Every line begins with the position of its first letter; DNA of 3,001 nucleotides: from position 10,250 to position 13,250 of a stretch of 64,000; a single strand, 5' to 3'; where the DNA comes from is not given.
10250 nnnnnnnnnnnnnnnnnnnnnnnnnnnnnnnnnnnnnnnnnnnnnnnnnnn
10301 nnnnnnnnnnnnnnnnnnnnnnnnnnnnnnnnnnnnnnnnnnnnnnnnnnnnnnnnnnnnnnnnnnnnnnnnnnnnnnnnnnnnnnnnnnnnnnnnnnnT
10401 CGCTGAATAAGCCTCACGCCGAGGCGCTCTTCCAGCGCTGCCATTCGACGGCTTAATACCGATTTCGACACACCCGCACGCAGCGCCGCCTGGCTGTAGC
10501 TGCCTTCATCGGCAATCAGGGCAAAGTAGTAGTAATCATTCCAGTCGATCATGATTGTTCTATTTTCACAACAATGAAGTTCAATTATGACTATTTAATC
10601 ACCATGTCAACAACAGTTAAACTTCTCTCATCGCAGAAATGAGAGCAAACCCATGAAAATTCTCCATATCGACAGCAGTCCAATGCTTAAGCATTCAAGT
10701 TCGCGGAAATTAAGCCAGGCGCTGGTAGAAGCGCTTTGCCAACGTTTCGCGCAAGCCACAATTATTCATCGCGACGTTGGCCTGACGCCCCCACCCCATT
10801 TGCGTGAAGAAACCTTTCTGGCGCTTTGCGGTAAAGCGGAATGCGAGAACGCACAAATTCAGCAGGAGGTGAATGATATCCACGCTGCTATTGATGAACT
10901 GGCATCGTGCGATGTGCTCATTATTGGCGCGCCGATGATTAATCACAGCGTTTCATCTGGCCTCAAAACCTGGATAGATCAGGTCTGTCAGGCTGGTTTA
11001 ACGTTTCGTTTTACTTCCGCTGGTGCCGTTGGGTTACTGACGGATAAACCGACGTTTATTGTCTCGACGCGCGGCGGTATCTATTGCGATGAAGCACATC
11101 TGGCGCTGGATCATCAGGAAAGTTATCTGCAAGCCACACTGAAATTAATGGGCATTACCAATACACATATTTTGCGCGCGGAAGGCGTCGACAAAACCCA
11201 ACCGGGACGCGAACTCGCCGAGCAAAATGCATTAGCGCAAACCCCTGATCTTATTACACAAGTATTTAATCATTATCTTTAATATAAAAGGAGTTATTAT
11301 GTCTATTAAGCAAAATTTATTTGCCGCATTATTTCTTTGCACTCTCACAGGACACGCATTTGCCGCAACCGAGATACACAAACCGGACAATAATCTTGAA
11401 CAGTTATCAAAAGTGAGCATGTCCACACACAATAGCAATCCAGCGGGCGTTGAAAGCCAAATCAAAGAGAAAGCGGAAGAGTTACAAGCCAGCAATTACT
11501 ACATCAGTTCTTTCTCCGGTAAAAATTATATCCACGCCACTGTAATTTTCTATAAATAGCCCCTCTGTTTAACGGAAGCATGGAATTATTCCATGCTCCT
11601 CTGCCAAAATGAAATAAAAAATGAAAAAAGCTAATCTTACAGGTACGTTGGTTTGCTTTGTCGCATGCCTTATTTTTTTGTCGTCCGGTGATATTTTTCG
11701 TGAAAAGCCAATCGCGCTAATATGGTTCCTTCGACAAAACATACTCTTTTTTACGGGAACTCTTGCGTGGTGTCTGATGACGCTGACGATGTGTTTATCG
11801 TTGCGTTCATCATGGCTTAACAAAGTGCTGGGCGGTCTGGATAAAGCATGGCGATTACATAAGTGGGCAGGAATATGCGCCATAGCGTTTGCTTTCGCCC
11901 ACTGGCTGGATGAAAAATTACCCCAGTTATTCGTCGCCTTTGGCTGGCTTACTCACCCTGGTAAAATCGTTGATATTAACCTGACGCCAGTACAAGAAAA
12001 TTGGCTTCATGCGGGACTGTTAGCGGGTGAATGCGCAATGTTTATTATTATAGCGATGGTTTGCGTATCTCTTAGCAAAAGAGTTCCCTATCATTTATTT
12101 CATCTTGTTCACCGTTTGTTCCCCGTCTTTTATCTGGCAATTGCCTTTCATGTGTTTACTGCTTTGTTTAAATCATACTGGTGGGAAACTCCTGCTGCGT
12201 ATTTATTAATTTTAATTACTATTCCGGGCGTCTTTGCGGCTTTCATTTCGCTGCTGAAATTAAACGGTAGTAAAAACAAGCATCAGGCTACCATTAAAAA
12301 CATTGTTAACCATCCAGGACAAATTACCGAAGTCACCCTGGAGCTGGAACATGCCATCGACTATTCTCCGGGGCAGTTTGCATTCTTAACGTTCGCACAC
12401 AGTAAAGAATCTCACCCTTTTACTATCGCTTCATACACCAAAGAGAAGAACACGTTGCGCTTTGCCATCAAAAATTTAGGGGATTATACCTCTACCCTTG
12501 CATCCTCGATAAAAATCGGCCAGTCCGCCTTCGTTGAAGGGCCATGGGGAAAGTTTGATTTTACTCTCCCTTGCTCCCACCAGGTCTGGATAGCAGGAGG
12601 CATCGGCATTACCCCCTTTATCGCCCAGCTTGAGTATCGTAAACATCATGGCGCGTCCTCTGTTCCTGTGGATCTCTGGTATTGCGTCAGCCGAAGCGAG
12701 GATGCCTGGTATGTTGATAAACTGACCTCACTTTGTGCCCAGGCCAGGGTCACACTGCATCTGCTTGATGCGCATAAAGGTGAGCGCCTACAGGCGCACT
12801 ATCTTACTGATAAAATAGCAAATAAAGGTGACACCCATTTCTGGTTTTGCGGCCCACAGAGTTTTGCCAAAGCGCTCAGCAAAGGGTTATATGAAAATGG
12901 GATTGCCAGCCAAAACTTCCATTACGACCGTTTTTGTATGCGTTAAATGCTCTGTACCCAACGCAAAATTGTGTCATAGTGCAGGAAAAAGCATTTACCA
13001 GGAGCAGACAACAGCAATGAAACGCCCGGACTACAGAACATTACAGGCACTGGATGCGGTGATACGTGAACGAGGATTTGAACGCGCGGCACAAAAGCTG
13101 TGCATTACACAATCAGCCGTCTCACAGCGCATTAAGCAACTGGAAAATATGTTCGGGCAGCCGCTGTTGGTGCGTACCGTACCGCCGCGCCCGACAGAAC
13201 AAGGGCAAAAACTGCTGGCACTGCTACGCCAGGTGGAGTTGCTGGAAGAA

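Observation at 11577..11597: Perfect 21-bp palindrome between the DUF1471 gene and the flavocytochrome gene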

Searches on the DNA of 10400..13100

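Call 22: search_rna_families(source=window, start=10400, end=13100, threshold=evalue, max_evalue=10)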
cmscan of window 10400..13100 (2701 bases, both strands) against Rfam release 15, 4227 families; matches with E-value up to 10: 4.
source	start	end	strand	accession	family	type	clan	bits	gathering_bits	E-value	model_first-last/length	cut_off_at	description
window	12547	12573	-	RF01792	eiav_FSE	Cis-reg; frameshift_element;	-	23.9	40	0.01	1-35/35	no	ribosomal frameshift site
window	11561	11636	+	RF03100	RAGATH-27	Gene; sRNA;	-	21.4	76.1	8.7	1-86/86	no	RAGATH-27 RNA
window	12026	12113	-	RF01156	SNORD123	Gene; snRNA; snoRNA; CD-box;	-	20.7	45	0.98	1-70/70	no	Small nucleolar RNA SNORD123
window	10960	11011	-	RF01377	CRISPR-DR64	Gene; CRISPR;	CL00015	20.1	40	3.4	1-37/37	no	CRISPR RNA direct repeat element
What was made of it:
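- On Any curated Rfam family: Only a sub-threshold chance hit overlaps the site: RAGATH-27 at 21.4 bits against a threshold of 76.1, E = 8.7 (call 22).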
